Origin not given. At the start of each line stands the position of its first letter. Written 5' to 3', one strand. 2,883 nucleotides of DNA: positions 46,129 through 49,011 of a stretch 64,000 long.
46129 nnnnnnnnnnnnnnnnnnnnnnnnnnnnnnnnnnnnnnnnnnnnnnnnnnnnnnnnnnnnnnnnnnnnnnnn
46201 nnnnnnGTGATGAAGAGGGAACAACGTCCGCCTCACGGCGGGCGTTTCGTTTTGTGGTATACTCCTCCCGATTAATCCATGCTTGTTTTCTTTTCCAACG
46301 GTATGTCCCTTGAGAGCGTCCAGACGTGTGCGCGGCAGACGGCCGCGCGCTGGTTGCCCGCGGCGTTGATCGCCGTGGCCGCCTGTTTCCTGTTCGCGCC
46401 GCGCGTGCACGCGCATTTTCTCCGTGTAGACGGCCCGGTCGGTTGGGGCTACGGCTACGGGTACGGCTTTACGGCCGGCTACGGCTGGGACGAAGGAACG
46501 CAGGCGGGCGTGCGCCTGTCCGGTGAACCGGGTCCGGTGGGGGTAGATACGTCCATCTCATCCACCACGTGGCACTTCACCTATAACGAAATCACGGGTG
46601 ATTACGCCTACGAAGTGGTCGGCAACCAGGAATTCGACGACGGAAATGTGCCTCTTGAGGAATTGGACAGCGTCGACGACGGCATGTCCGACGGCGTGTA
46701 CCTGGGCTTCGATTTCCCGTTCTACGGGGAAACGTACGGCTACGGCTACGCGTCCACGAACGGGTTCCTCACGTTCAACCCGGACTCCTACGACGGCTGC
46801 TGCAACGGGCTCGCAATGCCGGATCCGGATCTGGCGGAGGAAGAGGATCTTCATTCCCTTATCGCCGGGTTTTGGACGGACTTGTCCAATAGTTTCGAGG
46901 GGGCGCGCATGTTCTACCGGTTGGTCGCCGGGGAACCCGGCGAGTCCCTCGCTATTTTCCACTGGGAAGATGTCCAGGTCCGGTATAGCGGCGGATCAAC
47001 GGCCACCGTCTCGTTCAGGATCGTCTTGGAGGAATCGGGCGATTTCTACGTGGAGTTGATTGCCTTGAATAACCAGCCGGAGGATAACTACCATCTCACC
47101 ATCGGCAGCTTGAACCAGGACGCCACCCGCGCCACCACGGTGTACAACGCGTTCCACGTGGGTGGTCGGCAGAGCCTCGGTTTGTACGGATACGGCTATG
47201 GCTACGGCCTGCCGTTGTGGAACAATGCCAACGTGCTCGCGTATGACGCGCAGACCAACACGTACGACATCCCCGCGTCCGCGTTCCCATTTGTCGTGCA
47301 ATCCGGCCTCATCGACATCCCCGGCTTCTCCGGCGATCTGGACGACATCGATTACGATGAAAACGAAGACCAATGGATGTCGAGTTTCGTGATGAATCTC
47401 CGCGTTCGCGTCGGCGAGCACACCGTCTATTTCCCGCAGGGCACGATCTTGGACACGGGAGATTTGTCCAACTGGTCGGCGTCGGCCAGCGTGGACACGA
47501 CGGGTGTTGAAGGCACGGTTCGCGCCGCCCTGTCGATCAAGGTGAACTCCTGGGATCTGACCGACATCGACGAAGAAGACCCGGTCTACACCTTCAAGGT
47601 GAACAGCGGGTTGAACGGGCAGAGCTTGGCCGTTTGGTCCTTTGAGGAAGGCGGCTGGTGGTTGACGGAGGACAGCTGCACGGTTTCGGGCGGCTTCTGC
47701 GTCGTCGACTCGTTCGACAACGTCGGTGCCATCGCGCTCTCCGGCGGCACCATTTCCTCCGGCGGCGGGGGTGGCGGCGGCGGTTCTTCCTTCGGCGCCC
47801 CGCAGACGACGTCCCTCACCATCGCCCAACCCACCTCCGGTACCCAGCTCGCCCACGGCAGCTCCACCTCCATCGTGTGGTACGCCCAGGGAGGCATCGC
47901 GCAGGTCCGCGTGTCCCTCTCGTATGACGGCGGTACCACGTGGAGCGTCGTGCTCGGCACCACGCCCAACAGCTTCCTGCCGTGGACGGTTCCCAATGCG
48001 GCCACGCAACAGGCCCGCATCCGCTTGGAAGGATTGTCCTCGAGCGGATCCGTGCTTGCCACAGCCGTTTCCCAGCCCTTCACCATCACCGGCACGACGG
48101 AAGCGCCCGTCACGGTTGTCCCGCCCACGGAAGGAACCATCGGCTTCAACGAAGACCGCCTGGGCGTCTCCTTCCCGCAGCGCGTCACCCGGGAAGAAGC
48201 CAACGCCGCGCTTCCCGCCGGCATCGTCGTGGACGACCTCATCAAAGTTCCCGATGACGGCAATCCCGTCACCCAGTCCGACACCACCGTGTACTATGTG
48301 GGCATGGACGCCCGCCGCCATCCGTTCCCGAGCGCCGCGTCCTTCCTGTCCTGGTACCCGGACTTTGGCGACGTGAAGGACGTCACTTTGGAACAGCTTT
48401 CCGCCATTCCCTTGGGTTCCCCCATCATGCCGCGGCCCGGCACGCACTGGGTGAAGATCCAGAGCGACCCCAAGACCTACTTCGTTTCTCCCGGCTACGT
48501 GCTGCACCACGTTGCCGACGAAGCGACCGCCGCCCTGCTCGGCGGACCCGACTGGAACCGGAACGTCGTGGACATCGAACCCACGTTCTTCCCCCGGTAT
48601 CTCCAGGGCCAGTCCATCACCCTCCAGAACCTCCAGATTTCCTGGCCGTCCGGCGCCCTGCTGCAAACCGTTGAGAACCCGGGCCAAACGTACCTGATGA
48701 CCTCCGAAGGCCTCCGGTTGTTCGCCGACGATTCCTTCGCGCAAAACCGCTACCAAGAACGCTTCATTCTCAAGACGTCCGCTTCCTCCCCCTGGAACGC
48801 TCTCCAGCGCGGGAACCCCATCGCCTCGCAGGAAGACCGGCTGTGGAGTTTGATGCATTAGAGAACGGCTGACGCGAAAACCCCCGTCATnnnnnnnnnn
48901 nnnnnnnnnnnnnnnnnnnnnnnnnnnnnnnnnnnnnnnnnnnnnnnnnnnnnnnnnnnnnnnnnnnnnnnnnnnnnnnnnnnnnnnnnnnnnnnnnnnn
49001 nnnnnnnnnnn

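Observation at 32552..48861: Gly-Tyr (GYGYGYG) inserts and poly-Gly hinges punctuate the giant surface proteins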

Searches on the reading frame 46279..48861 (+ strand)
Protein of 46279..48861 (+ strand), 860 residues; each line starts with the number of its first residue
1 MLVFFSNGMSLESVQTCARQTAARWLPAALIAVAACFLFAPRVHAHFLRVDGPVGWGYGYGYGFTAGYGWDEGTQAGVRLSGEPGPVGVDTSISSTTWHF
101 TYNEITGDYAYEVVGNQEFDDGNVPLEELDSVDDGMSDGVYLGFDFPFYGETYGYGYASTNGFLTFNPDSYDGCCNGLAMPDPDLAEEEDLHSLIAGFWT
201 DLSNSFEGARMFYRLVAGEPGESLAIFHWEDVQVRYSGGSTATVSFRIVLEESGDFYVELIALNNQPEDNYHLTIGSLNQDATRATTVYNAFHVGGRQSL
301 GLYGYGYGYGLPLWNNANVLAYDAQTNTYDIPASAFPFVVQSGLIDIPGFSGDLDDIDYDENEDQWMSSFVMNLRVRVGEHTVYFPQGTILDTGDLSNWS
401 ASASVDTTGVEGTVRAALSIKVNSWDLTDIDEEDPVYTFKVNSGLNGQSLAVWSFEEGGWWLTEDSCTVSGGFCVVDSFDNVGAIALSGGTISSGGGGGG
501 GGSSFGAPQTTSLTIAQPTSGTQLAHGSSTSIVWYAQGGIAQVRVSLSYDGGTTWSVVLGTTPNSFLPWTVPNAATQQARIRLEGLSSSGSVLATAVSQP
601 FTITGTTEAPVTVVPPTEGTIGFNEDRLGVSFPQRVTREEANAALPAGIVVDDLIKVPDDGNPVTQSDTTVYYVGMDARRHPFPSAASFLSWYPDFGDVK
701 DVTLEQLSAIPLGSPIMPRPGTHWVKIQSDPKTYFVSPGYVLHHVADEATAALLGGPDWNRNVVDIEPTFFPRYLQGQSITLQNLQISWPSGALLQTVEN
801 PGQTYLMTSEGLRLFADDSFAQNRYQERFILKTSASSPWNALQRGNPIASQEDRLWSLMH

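Call 7: search_protein_families(library=pfam, proteins=[window:46279-48861:+], max_evalue=0.01)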
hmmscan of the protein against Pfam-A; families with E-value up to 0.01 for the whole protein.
window:46279-48861:+ (860 aa): 0 families

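Call 18: list_cluster_members(proteins=[P0001, window:46279-48858:+])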
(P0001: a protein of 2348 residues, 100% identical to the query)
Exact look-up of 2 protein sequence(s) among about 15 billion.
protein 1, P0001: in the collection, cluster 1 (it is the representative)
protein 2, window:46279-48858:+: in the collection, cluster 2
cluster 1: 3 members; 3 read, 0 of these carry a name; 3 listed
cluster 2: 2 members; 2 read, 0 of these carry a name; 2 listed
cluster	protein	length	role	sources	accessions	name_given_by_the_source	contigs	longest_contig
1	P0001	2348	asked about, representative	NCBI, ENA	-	-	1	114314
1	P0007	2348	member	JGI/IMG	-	-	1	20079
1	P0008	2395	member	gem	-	-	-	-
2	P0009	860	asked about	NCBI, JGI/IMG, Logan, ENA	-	-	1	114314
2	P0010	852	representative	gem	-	-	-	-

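Call 20: find_homologous_proteins(query=window:46279-48858:+, max_evalue=0.001)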
Query window:46279-48858:+ (860 aa): 8 proteins with E <= 0.001 among 8000 candidates.
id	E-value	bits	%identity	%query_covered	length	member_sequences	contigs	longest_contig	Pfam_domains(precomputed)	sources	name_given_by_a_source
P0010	0.0e+0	1975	100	99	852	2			-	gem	-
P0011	2.4e-114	401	35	97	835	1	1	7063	-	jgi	jgi:hypothetical protein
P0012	5.4e-23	99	35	23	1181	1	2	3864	-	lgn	-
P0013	1.3e-10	58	32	21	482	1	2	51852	-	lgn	-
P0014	4.1e-8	50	28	22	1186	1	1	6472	PF19190.7,PF13715.13,PF17802.8,PF13620.13,PF22904.4,PF17210.10,PF22544.3,PF00082.28,PF11721.15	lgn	-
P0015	2.4e-5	41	30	21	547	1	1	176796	PF17963.8,PF17892.8,PF17803.8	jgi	jgi:hypothetical protein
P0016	5.2e-5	40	36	15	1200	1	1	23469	PF22148.2,PF15780.12,PF22544.3,PF00082.28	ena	-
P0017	7.2e-4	36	32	19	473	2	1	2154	-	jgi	-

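Call 24: search_protein_families(library=ncbifam, proteins=[window:46279-48858:+, P0011, P0013], max_evalue=0.1)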
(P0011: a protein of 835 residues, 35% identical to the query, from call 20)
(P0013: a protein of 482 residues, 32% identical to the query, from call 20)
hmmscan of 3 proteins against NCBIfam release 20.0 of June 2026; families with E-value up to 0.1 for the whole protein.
window:46279-48858:+ (860 aa): 0 families

P0011 (835 aa): 0 families

P0013 (482 aa): 1 family
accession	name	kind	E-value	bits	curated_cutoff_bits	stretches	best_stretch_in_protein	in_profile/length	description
NF002255.0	PRK01185.1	subfamily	0.042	12.9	304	1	256-362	168-267/271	NAD(+) kinase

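Call 28: find_encoding_contigs(protein=window:46279-48861:+, flank=1000, max_places=4)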
Protein window:46279-48861:+ (860 aa): 2 contigs read that carry it; 2 places shown.
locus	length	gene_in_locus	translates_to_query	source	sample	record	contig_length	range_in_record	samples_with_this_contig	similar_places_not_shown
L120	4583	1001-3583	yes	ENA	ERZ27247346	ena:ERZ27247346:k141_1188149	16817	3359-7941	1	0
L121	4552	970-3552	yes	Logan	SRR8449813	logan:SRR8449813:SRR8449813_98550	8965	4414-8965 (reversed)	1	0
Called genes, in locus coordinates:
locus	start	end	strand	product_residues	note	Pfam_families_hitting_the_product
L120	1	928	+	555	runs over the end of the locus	-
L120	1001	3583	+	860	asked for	-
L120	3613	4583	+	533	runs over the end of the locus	PF00082:Peptidase_S8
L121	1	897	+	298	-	?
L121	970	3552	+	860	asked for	-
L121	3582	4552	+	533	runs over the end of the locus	PF00082:Peptidase_S8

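Call 29: find_encoding_contigs(protein=P0011, flank=10000, max_places=3)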
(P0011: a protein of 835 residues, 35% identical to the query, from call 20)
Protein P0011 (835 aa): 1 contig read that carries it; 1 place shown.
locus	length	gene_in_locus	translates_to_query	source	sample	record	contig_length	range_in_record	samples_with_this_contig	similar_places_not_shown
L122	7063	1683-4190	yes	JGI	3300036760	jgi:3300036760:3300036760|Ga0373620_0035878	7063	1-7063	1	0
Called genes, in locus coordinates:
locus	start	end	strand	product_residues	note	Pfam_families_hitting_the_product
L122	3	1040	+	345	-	?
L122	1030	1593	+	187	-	-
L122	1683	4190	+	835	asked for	-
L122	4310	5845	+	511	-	PF05970:PIF1, PF13245:AAA_19, PF13401:AAA_22 (weak), PF13604:AAA_30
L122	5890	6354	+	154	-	PF23477:zf_Tbcl_2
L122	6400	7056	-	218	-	PF04332:DUF475, PF03741:TerC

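Call 52: search_protein_families(library=pfam, proteins=[P0017, P0015, P0011, P0013], max_evalue=5)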
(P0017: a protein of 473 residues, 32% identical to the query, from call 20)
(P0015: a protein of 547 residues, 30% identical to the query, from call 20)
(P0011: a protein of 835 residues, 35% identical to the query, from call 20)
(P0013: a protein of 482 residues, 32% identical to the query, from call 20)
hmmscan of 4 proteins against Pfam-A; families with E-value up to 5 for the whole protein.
P0017 (473 aa): 2 families
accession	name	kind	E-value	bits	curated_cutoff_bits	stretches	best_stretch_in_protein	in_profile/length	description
PF06119.19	NIDO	-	0.0028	18.1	25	1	134-184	2-50/186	Nidogen-like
PF22544.2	HYDIN_VesB_CFA65-like_Ig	-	0.22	12.2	25.5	1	276-314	52-88/100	HYDIN/CFA65/VesB-like, Ig-like domain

P0015 (547 aa): 11 families
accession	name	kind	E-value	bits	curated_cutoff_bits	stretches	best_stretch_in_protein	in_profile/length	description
PF17963.7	Big_9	-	2.2e-55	185.9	23.6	3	335-420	1-89/89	Bacterial Ig domain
PF17803.7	Cadherin_4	-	6.5e-43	145.6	25.1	4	325-390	1-70/71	Bacterial cadherin-like domain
PF17892.7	Cadherin_5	-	6e-39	132.3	26.5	3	335-421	2-97/98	Cadherin-like domain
PF16184.11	Cadherin_3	-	0.00067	20.1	25.5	0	349-382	15-51/106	Cadherin-like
PF06119.19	NIDO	-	0.00098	19.6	25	1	90-142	2-51/186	Nidogen-like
PF19076.6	CshA_repeat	-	0.052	14.7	27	1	278-328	49-100/103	Surface adhesin CshA repetitive domain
PF19534.4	DUF6059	-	0.058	14.3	27.3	1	518-542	17-41/56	Family of unknown function (DUF6059)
PF05183.17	RdRP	-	0.13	11.3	23.8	1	437-458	421-442/582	RNA dependent RNA polymerase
PF24619.1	Ig_SibA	-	0.16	12.3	27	0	348-381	32-68/135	SibA-like, immunoglobulin-like domain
PF16905.10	GPHH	-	0.29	11.5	26.8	1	128-142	6-20/54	Voltage-dependent L-type calcium channel, IQ-associated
PF18614.7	RNase_II_C_S1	-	0.38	11.1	26.6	0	346-372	33-59/59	RNase II-type exonuclease C-terminal S1 domain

P0011 (835 aa): 1 family
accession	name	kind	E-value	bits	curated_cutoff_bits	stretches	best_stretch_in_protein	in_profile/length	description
PF10342.15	Kre9_KNH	-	0.00088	20.4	24.6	1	473-535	1-67/94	Kre9/KNH-like N-terminal Ig-like domain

P0013 (482 aa): 1 family
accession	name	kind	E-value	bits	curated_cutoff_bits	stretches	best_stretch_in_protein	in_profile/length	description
PF25158.1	ABCA11_C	-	0.32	11.3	27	1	134-155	19-40/55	ABC transporter A family member 11-like, C-terminal domain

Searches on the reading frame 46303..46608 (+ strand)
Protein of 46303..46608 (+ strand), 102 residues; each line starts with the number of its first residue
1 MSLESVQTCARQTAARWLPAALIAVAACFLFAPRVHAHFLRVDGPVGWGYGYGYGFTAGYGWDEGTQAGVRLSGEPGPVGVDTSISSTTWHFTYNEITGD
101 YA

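Call 50: find_homologous_proteins(query=A2, max_evalue=0.001)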
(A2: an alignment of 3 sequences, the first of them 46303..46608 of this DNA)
Query A2 (3 sequences) (102 aa, profile of the alignment): 3 proteins with E <= 0.001 among 1741 candidates.
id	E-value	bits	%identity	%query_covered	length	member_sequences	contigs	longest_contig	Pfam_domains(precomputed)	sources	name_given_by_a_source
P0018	3.6e-23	99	49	53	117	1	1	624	-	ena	-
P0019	3.2e-17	80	40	34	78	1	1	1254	PF11752.15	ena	-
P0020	1.0e-15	75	50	24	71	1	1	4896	-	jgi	-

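Call 56: search_protein_representatives(alignment_id=A2)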
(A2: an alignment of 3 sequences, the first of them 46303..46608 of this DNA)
Query: 3 sequences, 103 profile positions. Proteins with E-value up to 0.001 (for the whole library): 91; up to 1e-10: 57; up to 1e-30: 1. The best 91 are listed.
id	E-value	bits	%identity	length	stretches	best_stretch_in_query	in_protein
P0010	1.8e-39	150.0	-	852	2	1-102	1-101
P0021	5.1e-29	116.5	-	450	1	1-100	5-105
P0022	9.2e-27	109.2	-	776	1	11-102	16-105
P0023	2.3e-26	108.0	-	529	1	8-100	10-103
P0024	2.8e-26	107.6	-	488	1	1-99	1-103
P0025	3.7e-26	107.3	-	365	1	1-102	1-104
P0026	1.8e-24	101.8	-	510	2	1-80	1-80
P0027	3.7e-24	100.8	-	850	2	10-87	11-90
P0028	5.6e-24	100.3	-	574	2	2-99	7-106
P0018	1.1e-23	99.3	-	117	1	9-100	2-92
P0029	4.2e-23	97.5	-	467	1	20-102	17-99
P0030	4.5e-23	97.4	-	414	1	4-100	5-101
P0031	9.9e-23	96.3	-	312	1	7-98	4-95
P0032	2.1e-21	92.0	-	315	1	6-94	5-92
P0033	6.8e-21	90.4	-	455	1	1-102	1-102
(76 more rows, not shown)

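Call 94: find_related_loci(query=A2, collection=metagenome_contigs, flank=8000)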
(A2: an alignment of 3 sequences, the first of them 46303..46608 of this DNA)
Query A2 (102 aa) in metagenome_contigs; peptide patterns used: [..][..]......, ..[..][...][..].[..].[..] (x = any residue, [..] = any of these).
600 stretches matched a pattern, but none encodes a relative of the query by tblastn (E <= 1e-3).
